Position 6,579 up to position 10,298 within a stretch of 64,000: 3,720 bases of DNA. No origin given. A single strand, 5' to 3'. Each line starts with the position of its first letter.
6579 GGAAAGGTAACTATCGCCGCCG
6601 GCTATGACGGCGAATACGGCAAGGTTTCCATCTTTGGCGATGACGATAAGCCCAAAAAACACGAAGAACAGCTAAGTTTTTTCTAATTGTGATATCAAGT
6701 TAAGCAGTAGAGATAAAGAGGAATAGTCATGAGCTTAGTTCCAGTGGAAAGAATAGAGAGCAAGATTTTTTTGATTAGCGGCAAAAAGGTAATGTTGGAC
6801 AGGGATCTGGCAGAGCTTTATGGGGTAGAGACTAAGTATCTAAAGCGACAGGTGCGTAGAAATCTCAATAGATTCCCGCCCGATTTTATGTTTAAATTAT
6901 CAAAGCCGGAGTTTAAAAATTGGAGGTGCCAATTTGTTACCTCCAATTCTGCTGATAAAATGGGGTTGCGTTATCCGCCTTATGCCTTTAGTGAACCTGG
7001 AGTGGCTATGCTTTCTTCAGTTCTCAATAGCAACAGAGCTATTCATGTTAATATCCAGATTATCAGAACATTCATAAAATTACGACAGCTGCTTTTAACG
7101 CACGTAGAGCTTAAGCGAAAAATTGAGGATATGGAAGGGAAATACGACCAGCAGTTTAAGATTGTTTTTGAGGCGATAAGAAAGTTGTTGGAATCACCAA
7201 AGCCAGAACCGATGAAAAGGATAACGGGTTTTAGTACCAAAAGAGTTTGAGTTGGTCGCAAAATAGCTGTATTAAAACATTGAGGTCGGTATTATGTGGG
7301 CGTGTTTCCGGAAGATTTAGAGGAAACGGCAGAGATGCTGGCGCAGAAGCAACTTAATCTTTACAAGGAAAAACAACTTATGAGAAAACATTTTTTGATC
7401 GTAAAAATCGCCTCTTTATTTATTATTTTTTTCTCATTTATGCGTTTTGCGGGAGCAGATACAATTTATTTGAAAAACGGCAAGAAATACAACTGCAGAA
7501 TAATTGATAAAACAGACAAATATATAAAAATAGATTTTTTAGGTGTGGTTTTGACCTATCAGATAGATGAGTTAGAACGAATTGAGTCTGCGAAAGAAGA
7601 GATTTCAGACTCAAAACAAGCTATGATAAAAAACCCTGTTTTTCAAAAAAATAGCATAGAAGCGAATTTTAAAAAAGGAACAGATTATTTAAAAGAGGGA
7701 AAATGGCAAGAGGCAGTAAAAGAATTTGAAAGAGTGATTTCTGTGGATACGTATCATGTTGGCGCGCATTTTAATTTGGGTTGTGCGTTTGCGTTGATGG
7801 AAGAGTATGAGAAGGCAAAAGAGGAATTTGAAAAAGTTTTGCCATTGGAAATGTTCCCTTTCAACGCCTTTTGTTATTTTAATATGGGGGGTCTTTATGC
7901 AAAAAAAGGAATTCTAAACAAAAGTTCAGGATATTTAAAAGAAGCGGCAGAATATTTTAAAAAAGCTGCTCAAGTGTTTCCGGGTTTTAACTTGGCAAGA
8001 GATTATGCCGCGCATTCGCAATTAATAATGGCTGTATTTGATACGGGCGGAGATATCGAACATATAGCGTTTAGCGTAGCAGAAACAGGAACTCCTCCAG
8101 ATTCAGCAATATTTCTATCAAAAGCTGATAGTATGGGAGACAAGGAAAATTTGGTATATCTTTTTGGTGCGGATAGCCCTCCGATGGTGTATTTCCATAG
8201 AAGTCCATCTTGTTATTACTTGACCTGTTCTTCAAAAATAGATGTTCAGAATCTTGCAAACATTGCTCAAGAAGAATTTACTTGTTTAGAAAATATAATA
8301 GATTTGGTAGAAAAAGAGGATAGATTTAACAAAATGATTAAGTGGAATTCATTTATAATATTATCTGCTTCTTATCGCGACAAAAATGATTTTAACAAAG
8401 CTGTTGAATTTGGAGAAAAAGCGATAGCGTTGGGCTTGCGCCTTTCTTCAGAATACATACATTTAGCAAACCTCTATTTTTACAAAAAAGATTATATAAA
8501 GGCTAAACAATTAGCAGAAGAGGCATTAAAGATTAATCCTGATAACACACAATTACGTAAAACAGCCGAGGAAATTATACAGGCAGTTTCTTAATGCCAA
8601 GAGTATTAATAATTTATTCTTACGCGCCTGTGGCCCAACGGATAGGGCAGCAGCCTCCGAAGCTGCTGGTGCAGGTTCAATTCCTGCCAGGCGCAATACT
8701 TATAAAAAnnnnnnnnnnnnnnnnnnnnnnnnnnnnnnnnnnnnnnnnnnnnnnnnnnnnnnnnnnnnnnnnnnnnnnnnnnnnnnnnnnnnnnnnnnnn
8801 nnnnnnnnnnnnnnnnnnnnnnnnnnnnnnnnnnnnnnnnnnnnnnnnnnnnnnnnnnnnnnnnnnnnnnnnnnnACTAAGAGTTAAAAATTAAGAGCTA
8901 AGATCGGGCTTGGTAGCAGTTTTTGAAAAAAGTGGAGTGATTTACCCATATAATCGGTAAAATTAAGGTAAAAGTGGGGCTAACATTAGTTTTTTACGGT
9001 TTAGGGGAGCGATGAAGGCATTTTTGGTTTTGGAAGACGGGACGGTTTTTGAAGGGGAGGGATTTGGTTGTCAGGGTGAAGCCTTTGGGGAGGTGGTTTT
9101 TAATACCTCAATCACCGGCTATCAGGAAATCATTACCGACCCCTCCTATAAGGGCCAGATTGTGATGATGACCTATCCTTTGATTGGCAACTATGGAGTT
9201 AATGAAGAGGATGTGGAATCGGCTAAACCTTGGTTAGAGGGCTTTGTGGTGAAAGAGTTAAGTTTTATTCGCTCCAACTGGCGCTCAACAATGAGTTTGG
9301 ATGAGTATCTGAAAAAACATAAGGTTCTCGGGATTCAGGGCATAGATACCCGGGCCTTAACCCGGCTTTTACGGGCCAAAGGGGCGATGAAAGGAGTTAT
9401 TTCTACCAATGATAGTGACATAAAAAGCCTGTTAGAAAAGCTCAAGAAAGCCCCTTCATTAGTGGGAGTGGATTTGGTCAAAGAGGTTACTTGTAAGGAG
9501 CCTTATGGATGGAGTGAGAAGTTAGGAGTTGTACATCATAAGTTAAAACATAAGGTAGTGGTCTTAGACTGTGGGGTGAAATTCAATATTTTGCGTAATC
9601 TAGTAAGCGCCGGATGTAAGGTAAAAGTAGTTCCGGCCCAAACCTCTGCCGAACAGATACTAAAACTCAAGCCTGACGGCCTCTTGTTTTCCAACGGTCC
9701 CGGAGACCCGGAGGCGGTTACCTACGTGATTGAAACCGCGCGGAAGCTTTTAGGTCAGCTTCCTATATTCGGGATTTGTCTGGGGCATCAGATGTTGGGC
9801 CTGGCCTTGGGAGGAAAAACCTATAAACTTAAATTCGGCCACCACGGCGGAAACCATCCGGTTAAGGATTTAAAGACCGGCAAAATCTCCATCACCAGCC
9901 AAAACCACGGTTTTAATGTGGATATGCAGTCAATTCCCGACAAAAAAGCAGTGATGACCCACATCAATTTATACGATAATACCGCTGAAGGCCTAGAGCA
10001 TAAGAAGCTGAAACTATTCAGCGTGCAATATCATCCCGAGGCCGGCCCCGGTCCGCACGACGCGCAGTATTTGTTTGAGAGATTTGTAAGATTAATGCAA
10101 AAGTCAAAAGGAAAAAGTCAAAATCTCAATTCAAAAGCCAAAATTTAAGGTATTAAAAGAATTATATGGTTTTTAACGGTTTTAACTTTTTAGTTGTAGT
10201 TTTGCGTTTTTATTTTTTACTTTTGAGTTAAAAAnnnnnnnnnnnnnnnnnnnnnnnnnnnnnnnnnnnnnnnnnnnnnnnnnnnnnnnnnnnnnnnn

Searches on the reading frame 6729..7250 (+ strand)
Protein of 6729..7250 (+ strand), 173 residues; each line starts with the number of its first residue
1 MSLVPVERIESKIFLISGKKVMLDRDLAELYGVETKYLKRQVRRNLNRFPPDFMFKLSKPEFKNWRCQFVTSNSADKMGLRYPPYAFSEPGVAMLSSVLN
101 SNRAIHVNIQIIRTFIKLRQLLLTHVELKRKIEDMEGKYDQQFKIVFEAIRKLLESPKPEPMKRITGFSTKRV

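Call 37: search_protein_families(library=pfam, proteins=[window:6729-7250:+], max_evalue=0.0001)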
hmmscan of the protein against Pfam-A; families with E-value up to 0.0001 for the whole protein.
window:6729-7250:+ (173 aa): 1 family
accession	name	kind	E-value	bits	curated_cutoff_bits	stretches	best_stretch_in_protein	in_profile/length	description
PF10543.14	ORF6N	-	1.3e-31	109.1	27.8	1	11-98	1-86/86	ORF6N domain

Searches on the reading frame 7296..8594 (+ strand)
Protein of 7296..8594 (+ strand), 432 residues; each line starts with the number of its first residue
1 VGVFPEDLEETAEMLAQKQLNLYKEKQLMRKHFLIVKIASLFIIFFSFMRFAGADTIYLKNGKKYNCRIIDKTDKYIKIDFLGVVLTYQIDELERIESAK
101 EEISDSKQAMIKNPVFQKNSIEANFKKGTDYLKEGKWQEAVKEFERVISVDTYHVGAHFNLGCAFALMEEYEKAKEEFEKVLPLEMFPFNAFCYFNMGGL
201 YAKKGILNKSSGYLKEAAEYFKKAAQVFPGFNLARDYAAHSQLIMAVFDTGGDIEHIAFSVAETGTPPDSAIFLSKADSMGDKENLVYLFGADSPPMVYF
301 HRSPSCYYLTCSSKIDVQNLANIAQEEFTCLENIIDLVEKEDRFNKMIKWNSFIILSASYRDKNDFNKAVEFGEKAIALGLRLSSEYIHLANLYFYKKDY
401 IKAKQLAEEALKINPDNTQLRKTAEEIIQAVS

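Call 37: search_protein_families(library=pfam, proteins=[window:7296-8594:+], max_evalue=0.0001)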
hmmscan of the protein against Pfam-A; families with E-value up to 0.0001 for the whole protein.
window:7296-8594:+ (432 aa): 14 families
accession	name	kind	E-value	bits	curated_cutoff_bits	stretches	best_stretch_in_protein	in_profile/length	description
PF07719.23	TPR_2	-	7.7e-24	82.2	27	1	387-417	4-34/34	Tetratricopeptide repeat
PF00515.34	TPR_1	-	5.9e-18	64.3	27.8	1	387-417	4-34/34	Tetratricopeptide repeat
PF13181.12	TPR_8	-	3e-16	58.6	25.7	0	387-417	4-34/34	Tetratricopeptide repeat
PF13424.12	TPR_12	-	1.1e-12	48.4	30.1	0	126-183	8-73/77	Tetratricopeptide repeat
PF13428.12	TPR_14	-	6e-10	39.2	23.5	0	386-421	3-38/44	Tetratricopeptide repeat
PF14559.12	TPR_19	-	6.1e-10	39.7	25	0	132-183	2-53/68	Tetratricopeptide repeat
PF13374.12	TPR_10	-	2e-09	37.6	27.5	0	388-413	6-31/42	Tetratricopeptide repeat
PF13431.12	TPR_17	-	7.7e-08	32.5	24.4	0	144-175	2-33/34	Tetratricopeptide repeat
PF13432.12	TPR_16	-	9.4e-07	29.6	32.7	0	126-188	2-62/65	Tetratricopeptide repeat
PF13174.12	TPR_6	-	1.2e-06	29.2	26.3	0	122-149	1-28/33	Tetratricopeptide repeat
PF13414.12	TPR_11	-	8e-06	25.9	26.8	0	130-166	3-39/42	TPR repeat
PF25062.1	ARM_TT21_N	-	3.5e-05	24.1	40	0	386-418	102-135/222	Tetratricopeptide repeat protein 21 N-terminal ARM repeat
PF12895.13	ANAPC3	-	5.2e-05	23.9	27.2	0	362-421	1-59/82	Anaphase-promoting complex, cyclosome, subunit 3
PF13176.12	TPR_7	-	5.8e-05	23.3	27.9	0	131-149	9-27/36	Tetratricopeptide repeat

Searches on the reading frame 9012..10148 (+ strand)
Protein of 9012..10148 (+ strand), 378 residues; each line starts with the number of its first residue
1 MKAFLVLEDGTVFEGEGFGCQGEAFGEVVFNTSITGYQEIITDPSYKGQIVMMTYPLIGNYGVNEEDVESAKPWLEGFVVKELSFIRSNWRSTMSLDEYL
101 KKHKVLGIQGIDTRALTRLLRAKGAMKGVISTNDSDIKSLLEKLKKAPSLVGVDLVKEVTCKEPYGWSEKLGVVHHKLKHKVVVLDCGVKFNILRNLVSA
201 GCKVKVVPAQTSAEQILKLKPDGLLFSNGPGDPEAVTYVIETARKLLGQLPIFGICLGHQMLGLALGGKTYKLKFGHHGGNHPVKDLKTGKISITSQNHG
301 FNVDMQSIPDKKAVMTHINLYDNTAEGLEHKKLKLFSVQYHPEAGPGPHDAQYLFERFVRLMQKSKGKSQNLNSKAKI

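Call 37: search_protein_families(library=pfam, proteins=[window:9012-10148:+], max_evalue=0.0001)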
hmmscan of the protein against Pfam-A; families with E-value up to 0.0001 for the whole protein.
window:9012-10148:+ (378 aa): 3 families
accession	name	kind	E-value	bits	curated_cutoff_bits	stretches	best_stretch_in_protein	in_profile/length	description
PF00988.28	CPSase_sm_chain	-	1.1e-57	193.7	27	1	5-130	1-126/126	Carbamoyl-phosphate synthase small chain, CPSase domain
PF00117.34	GATase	-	1.1e-54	185.5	22.8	1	183-360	1-189/190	Glutamine amidotransferase class-I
PF07722.19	Peptidase_C26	-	8.9e-08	32.6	20.5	1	248-343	104-219/219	Peptidase C26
